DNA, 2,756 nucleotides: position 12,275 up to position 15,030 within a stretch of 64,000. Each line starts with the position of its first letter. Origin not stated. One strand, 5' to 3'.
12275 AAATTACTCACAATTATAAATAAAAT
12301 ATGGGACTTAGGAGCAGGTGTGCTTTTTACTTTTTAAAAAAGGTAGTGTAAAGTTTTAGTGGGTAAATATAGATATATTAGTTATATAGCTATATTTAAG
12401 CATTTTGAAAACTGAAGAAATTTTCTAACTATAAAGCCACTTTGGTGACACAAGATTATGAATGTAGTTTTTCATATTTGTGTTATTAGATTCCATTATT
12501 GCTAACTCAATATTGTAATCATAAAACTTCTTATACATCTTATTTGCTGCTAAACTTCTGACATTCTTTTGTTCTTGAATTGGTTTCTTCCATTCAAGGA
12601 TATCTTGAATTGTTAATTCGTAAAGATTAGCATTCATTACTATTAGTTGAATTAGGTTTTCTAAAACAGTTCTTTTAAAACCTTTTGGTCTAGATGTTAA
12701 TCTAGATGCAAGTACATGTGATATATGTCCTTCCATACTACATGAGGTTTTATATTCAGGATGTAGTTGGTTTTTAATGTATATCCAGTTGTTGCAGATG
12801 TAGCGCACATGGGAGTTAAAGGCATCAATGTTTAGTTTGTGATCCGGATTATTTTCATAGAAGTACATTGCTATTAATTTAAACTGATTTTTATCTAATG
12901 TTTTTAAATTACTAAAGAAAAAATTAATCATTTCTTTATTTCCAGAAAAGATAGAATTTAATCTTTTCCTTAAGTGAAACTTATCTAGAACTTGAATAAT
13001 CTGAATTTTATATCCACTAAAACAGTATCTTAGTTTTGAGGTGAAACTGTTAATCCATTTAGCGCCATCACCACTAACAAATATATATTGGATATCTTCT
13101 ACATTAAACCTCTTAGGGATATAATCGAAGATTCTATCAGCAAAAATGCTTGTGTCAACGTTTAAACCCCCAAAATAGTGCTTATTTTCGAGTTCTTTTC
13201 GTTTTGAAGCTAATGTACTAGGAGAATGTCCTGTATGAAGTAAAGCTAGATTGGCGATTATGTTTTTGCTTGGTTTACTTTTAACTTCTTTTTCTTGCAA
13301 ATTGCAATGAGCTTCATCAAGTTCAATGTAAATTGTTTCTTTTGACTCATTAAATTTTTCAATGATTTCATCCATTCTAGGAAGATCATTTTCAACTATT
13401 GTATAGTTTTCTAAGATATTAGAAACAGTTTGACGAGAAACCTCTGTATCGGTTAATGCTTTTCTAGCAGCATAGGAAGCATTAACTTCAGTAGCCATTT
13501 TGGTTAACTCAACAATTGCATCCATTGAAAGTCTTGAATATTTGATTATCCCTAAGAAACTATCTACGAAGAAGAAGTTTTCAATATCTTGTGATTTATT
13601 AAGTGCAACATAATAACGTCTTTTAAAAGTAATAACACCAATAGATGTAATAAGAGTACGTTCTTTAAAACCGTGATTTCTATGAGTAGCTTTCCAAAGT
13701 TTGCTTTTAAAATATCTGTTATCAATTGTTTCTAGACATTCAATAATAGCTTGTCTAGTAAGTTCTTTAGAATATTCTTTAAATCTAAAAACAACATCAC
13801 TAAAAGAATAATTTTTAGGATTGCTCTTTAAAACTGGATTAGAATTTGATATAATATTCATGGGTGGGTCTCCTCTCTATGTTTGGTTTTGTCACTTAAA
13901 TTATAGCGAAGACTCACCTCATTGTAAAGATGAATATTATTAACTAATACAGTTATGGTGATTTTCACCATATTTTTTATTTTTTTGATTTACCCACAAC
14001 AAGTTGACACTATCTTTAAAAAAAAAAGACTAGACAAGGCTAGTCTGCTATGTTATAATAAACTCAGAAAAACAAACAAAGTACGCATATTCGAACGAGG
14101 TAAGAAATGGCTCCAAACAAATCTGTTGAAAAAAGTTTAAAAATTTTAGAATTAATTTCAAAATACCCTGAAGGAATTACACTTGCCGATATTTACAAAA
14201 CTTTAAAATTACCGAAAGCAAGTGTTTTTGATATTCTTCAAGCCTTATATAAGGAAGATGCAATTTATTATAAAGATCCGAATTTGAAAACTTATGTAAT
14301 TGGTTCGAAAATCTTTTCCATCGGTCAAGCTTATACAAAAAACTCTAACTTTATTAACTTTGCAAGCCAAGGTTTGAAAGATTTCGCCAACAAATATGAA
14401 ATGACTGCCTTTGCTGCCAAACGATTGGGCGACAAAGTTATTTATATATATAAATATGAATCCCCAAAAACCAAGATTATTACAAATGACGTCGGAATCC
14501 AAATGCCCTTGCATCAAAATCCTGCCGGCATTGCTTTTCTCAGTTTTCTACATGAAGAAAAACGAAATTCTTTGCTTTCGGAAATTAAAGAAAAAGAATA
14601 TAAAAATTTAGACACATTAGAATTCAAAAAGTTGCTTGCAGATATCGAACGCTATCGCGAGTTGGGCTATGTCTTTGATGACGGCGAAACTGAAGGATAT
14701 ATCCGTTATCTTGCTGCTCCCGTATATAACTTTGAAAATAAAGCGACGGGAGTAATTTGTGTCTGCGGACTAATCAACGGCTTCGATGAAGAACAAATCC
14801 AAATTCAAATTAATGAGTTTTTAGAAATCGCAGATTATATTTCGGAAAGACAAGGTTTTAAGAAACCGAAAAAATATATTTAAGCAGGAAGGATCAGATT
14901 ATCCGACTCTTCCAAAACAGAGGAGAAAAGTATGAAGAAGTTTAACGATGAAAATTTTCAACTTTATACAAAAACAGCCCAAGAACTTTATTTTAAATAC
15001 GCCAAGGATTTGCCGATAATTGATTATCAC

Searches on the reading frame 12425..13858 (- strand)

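Call 49: search_protein_families(library=pfam, proteins=[window:12425-13858:-], max_evalue=0.001)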
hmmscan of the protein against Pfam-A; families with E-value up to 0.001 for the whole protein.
window:12425-13858:- (477 aa): 1 family
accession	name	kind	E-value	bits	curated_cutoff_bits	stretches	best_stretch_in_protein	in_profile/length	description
PF06782.17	UPF0236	-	2e-32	112.9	24.3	1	18-411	7-387/400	Uncharacterised protein family (UPF0236)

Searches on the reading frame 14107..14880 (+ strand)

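Call 49: search_protein_families(library=pfam, proteins=[window:14107-14880:+], max_evalue=0.001)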
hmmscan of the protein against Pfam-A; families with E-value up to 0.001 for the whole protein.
window:14107-14880:+ (258 aa): 2 families
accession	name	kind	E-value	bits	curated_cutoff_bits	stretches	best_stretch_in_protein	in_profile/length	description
PF01614.24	IclR_C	-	1.1e-22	80.9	24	1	75-246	2-173/174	Bacterial transcriptional regulator IclR C-terminal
PF09339.16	HTH_IclR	-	4.5e-08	33.2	22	1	6-51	1-46/52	IclR helix-turn-helix domain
